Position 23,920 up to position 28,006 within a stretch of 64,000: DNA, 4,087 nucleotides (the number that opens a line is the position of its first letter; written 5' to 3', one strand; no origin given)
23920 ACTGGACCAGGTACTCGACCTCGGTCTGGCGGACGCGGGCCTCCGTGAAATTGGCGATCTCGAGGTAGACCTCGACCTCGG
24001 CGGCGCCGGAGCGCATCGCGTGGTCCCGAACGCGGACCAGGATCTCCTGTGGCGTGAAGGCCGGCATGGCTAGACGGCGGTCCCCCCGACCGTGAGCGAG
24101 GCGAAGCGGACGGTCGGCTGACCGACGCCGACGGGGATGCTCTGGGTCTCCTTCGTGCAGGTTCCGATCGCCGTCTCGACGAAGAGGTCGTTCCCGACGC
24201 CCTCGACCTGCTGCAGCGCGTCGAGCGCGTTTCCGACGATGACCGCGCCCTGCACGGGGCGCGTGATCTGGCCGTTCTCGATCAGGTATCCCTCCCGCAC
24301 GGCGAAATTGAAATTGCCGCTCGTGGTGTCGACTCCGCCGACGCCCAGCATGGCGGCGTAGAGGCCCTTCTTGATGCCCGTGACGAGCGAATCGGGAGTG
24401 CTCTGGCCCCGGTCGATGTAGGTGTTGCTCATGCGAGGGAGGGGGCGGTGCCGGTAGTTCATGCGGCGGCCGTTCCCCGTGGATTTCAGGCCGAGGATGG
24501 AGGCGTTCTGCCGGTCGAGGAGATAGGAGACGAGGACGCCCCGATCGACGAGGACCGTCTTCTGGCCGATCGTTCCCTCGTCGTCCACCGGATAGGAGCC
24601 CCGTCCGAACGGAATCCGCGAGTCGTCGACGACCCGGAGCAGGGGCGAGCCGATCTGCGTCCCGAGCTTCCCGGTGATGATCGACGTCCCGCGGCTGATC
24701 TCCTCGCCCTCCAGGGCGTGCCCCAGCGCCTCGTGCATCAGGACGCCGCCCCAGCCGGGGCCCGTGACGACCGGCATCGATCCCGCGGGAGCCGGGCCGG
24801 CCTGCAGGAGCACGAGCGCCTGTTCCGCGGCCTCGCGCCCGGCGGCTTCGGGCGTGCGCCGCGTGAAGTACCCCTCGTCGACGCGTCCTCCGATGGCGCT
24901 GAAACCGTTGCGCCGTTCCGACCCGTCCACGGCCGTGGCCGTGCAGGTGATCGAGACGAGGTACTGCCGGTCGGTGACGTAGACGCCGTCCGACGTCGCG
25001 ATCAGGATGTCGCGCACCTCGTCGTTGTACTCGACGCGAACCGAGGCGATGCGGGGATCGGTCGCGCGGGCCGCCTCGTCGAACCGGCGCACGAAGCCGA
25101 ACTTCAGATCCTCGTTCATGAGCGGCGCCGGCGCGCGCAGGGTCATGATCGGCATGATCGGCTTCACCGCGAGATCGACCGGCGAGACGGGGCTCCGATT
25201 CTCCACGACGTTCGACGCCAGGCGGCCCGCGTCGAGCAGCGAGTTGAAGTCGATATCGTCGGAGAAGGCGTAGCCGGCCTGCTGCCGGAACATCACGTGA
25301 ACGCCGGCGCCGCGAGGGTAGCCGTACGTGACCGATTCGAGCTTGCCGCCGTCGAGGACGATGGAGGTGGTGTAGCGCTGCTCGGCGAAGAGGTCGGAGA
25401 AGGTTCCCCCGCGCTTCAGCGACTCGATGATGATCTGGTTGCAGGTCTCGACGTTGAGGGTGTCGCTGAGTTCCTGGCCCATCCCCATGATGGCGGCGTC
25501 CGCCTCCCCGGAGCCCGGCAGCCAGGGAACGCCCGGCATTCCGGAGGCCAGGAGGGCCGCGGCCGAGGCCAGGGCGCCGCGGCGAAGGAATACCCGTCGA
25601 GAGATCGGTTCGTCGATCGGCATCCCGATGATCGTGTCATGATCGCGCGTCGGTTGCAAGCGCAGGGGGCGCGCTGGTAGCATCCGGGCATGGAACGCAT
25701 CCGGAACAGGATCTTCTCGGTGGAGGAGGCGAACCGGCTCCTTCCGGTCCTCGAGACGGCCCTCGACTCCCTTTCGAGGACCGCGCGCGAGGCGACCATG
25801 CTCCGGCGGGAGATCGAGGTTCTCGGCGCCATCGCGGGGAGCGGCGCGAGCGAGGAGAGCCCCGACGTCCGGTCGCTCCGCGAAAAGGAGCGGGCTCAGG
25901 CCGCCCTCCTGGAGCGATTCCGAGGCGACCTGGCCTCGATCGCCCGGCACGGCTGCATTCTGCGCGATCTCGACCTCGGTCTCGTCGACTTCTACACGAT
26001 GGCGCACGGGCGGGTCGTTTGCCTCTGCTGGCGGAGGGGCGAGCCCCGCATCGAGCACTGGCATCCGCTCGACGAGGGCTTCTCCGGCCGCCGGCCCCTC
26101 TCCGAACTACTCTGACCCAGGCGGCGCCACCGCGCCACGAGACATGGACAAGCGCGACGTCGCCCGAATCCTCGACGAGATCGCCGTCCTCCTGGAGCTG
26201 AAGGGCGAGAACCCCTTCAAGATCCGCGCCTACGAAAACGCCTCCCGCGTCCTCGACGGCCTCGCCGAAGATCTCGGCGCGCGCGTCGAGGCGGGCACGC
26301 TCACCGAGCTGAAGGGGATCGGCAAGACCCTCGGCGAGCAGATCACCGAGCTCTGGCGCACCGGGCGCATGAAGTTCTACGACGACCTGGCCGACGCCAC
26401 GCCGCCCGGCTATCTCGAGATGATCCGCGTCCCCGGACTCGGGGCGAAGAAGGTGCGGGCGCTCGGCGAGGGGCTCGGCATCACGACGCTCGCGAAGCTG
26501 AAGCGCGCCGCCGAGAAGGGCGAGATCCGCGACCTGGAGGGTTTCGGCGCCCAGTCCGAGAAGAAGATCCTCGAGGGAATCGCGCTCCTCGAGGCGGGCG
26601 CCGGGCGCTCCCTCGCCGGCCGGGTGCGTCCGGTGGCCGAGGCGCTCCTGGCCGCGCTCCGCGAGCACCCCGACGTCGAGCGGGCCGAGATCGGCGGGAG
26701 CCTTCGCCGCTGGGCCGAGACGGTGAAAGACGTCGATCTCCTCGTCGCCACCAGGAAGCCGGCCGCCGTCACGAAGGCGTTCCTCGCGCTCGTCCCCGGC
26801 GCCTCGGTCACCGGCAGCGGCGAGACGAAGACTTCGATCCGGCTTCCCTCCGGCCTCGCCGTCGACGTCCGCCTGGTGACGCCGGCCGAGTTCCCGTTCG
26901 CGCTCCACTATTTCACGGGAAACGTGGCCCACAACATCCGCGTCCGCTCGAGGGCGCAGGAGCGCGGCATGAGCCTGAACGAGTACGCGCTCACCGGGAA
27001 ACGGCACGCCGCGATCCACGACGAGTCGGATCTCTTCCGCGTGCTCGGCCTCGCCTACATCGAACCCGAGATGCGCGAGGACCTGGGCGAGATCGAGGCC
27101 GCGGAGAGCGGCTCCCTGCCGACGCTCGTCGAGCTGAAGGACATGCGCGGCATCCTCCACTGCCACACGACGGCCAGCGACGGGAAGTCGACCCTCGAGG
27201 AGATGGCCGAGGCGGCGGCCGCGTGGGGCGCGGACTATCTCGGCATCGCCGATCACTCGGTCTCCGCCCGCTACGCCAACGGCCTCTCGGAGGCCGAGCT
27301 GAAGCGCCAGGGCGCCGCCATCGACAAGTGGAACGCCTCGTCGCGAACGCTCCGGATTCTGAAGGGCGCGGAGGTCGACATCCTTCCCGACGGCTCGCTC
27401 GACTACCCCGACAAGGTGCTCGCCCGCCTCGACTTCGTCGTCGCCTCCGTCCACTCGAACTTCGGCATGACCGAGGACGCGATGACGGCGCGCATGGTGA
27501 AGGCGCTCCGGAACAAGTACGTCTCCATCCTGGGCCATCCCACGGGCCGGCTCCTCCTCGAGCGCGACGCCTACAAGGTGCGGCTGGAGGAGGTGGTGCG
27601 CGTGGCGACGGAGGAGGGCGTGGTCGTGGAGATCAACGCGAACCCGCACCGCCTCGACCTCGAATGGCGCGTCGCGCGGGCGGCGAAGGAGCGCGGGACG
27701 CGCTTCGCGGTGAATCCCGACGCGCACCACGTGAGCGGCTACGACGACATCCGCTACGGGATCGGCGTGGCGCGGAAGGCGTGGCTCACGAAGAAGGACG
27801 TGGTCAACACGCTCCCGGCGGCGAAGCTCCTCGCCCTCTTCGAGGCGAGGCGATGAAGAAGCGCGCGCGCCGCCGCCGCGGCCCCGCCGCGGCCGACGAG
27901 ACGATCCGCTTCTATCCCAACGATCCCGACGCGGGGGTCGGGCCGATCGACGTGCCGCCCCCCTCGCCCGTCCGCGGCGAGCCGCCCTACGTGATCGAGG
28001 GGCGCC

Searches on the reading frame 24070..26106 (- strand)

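Call 86: search_protein_families(library=pfam, proteins=[window:24070-26106:-], max_evalue=0.00001)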
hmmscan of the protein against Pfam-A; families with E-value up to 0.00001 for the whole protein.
window:24070-26106:- (678 aa): 3 families
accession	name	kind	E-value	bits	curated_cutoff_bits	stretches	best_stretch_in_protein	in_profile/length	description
PF19289.4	PmbA_TldD_3rd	-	1.4e-68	230.8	22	1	442-675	2-220/220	PmbA/TldA metallopeptidase C-terminal domain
PF19290.4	PmbA_TldD_2nd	-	2.4e-18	67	20.9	1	332-434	8-109/109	PmbA/TldA metallopeptidase central domain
PF01523.21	PmbA_TldD_1st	-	6.1e-08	33.1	20.9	1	238-295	2-59/65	PmbA/TldA metallopeptidase domain 1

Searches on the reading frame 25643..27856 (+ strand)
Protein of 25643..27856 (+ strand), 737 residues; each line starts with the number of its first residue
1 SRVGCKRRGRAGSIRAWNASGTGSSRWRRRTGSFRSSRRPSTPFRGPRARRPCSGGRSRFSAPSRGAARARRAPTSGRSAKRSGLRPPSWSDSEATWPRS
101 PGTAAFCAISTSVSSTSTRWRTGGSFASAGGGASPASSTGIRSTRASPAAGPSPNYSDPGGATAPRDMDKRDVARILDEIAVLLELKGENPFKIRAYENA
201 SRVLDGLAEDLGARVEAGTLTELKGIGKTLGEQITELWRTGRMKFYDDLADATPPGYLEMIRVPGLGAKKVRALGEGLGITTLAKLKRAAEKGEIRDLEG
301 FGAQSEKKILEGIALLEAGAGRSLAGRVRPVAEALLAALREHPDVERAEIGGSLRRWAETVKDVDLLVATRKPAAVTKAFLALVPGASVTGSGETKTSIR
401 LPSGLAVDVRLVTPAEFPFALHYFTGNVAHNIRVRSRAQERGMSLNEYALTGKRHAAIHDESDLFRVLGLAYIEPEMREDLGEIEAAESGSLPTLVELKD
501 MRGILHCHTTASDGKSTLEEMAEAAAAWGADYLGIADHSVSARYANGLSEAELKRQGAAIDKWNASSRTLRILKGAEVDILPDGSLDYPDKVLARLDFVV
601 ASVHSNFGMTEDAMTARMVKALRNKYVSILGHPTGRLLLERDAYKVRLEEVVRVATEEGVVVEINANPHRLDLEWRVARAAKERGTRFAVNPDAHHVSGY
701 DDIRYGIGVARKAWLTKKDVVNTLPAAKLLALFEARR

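Call 86: search_protein_families(library=pfam, proteins=[window:25643-27856:+], max_evalue=0.00001)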
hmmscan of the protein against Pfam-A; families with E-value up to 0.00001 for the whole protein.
window:25643-27856:+ (737 aa): 4 families
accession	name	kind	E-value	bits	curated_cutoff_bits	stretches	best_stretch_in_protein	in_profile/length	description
PF14791.11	DNA_pol_B_thumb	-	1.6e-19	69.9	25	1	420-479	1-63/63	DNA polymerase beta thumb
PF14716.13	HHH_8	-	6.2e-18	65.4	30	1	168-242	1-72/73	Helix-hairpin-helix domain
PF02811.25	PHP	-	4.1e-11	43.9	26.4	1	505-666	2-163/164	PHP domain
PF14520.12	HHH_5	-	4.2e-10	40.4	27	1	258-312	2-54/57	Helix-hairpin-helix domain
